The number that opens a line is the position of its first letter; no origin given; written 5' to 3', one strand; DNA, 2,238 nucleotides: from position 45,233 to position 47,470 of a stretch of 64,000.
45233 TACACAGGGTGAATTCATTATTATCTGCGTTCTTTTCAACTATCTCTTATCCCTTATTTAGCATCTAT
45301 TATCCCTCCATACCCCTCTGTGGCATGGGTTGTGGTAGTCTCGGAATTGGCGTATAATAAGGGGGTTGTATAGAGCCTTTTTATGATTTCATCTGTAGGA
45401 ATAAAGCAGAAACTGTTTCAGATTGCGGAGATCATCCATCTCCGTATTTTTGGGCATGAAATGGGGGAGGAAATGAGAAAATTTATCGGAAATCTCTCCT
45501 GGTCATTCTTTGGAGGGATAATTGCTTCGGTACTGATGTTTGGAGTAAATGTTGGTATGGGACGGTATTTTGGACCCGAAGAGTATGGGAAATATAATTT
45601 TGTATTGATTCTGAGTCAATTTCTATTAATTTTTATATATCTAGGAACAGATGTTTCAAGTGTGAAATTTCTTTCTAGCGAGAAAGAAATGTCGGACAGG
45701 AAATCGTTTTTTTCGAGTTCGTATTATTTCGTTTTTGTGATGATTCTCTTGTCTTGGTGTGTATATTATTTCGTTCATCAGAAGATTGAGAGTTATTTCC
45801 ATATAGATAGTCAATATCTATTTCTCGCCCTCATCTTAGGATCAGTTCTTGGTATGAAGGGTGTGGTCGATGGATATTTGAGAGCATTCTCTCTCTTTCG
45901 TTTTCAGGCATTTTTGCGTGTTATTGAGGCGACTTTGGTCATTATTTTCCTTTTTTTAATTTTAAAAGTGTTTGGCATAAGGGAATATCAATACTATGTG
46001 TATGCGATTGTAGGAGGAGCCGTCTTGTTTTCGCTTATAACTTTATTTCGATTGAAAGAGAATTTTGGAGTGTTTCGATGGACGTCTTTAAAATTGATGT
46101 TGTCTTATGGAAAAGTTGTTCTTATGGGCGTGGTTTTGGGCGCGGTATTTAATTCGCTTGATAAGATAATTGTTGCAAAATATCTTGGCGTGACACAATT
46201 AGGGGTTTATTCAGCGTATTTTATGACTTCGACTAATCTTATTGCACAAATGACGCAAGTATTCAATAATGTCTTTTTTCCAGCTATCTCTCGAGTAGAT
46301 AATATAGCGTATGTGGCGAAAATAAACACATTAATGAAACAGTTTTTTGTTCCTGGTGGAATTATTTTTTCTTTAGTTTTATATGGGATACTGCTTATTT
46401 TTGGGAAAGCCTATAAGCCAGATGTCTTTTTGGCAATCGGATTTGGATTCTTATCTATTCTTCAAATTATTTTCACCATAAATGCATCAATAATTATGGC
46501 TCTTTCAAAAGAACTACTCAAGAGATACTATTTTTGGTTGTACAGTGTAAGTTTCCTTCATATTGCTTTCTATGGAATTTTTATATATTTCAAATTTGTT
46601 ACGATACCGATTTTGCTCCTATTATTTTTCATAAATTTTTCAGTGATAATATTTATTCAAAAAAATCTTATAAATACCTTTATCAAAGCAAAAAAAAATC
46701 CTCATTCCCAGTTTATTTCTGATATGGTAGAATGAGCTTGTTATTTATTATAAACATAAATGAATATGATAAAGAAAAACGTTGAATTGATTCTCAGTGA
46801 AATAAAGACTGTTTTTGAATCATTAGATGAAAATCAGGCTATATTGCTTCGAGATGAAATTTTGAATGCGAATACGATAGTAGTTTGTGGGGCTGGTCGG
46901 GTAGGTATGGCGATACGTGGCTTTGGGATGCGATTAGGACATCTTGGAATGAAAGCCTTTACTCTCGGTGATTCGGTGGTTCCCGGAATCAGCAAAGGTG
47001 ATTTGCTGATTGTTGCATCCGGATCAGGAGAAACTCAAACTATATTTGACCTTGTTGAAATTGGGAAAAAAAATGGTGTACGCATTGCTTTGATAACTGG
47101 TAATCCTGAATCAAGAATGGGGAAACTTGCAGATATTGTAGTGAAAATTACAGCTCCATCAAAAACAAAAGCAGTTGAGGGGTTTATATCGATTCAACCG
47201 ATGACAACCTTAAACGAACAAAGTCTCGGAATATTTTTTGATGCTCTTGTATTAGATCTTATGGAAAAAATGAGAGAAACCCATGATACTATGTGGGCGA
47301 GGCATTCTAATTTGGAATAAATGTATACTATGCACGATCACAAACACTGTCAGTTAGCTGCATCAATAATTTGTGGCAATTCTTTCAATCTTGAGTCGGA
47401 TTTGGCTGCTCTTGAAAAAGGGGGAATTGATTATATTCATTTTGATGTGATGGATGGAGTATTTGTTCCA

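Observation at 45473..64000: Glycan biosynthesis cluster unusually rich in methyltransferases, with an AsnB-like amidotransferase and a fused nucleotidyltransferase-kinase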

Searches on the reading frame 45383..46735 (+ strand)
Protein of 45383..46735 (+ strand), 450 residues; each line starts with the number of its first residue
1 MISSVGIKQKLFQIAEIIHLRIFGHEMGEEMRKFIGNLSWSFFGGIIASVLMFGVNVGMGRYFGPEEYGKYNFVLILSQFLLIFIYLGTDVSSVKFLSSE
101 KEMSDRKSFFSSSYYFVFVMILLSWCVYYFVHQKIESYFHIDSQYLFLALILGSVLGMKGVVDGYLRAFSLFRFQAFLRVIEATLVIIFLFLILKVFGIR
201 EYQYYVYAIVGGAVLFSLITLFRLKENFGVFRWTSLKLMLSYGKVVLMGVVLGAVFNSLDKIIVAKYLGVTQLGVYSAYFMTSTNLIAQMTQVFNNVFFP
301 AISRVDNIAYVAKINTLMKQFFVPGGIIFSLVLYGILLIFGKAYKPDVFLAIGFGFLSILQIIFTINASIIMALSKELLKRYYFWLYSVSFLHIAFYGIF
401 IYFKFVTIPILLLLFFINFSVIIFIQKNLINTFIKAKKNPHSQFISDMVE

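Call 5: search_protein_families(library=pfam, proteins=[window:45383-46735:+], max_evalue=0.001)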
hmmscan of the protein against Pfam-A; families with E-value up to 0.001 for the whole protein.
window:45383-46735:+ (450 aa): 2 families
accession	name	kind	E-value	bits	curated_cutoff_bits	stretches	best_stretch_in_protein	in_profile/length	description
PF01943.22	Polysacc_synt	-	2.6e-20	73.4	28.2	1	37-304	4-272/274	Polysaccharide biosynthesis protein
PF13440.11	Polysacc_synt_3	-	5e-15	55.9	23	1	60-307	3-245/293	Polysaccharide biosynthesis protein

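Call 9: search_protein_families(library=ncbifam, proteins=[window:45383-46735:+], max_evalue=0.001)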
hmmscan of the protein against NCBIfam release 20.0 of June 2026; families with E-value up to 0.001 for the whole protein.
window:45383-46735:+ (450 aa): 1 family
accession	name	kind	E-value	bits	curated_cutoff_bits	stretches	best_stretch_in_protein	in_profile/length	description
NF050818.1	PolSacchBiosHfsF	equivalog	0.00043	19.4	700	0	56-281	24-248/468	polysaccharide biosynthesis protein HfsF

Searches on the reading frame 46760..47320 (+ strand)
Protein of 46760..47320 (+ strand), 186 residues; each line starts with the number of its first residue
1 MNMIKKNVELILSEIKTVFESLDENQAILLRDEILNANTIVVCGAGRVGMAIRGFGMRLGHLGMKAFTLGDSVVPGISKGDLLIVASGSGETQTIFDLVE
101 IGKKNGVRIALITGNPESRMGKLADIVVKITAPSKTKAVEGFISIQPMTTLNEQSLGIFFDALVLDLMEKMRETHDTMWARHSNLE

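Call 5: search_protein_families(library=pfam, proteins=[window:46760-47320:+], max_evalue=0.001)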
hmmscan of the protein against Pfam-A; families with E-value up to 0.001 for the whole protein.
window:46760-47320:+ (186 aa): 2 families
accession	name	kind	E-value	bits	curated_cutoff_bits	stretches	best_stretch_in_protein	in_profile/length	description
PF01380.27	SIS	-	5.8e-12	46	25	1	34-153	2-126/131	SIS domain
PF13580.11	SIS_2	-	1.8e-05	25.2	27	0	77-114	101-138/138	SIS domain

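Call 9: search_protein_families(library=ncbifam, proteins=[window:46760-47320:+], max_evalue=0.001)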
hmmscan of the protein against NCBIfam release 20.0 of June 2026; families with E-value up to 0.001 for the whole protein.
window:46760-47320:+ (186 aa): 11 families
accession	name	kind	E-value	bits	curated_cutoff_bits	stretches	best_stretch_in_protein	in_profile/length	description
TIGR03127.2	RuMP_HxlB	equivalog_domain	1.6e-55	187.7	160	1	9-186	2-178/178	6-phospho-3-hexuloisomerase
NF041755.1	RuMP_HxlAB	equivalog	2e-44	152.1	500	1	5-186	214-391/391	bifunctional 3-hexulose-6-phosphate synthase/6-phospho-3-hexuloisomerase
NF008458.0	PRK11337.1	equivalog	1.1e-08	34.4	378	1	78-134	187-243/293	MurR/RpiR family transcriptional regulator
NF040776.2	AlsR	equivalog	5e-08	32.2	400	1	77-133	174-230/279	transcriptional repressor AlsR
NF008141.0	PRK10892.1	equivalog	6.2e-08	32.3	505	1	40-136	52-153/328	arabinose-5-phosphate isomerase KdsD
TIGR00393.1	kpsF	subfamily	1.3e-06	28.2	203.7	1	77-132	45-100/268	KpsF/GutQ family sugar-phosphate isomerase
NF001628.0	PRK00414.1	equivalog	8.4e-06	25.5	265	1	78-131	110-163/192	D-sedoheptulose 7-phosphate isomerase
TIGR00441.1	gmhA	equivalog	6.9e-05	23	209.45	1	78-133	78-133/154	D-sedoheptulose 7-phosphate isomerase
NF008581.0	PRK11543.1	equivalog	0.00018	20.7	481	1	2-170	7-174/321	arabinose-5-phosphate isomerase GutQ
NF010701.0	PRK14101.1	equivalog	0.00019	19.8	920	1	33-139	464-574/638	bifunctional transcriptional regulator/glucokinase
NF003915.0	PRK05441.1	subfamily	0.00052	19.1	168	1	77-133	129-185/300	N-acetylmuramic acid 6-phosphate etherase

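Call 37: search_solved_structures(query=window:46760-47320:+, max_evalue=0.001, show_alignments=2)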
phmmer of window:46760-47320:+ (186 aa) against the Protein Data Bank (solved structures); distinct sequences matched with E-value up to 0.001: 8.
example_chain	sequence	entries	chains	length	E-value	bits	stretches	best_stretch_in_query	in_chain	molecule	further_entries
1m3s_A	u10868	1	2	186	1.9e-35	125.3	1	9-186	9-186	Hypothetical protein yckf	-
1viv_A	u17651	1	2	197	2.3e-35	125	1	9-186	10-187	Hypothetical protein yckF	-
9lj9_B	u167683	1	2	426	9.9e-31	109.9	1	2-186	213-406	3-hexulose-6-phosphate synthase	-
1vim_A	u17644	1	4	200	1.1e-25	93.5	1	8-186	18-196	Hypothetical protein AF1796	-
1jeo_A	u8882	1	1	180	1e-17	67.5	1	10-185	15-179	HYPOTHETICAL PROTEIN MJ1247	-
3etn_A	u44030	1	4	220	7.2e-06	29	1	37-182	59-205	putative phosphosugar isomerase involved in capsule formation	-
3fxa_A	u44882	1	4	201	9.1e-06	28.7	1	38-177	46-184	SIS domain protein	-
2xhz_A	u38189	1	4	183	4.7e-05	26.4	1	38-131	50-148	ARABINOSE 5-PHOSPHATE ISOMERASE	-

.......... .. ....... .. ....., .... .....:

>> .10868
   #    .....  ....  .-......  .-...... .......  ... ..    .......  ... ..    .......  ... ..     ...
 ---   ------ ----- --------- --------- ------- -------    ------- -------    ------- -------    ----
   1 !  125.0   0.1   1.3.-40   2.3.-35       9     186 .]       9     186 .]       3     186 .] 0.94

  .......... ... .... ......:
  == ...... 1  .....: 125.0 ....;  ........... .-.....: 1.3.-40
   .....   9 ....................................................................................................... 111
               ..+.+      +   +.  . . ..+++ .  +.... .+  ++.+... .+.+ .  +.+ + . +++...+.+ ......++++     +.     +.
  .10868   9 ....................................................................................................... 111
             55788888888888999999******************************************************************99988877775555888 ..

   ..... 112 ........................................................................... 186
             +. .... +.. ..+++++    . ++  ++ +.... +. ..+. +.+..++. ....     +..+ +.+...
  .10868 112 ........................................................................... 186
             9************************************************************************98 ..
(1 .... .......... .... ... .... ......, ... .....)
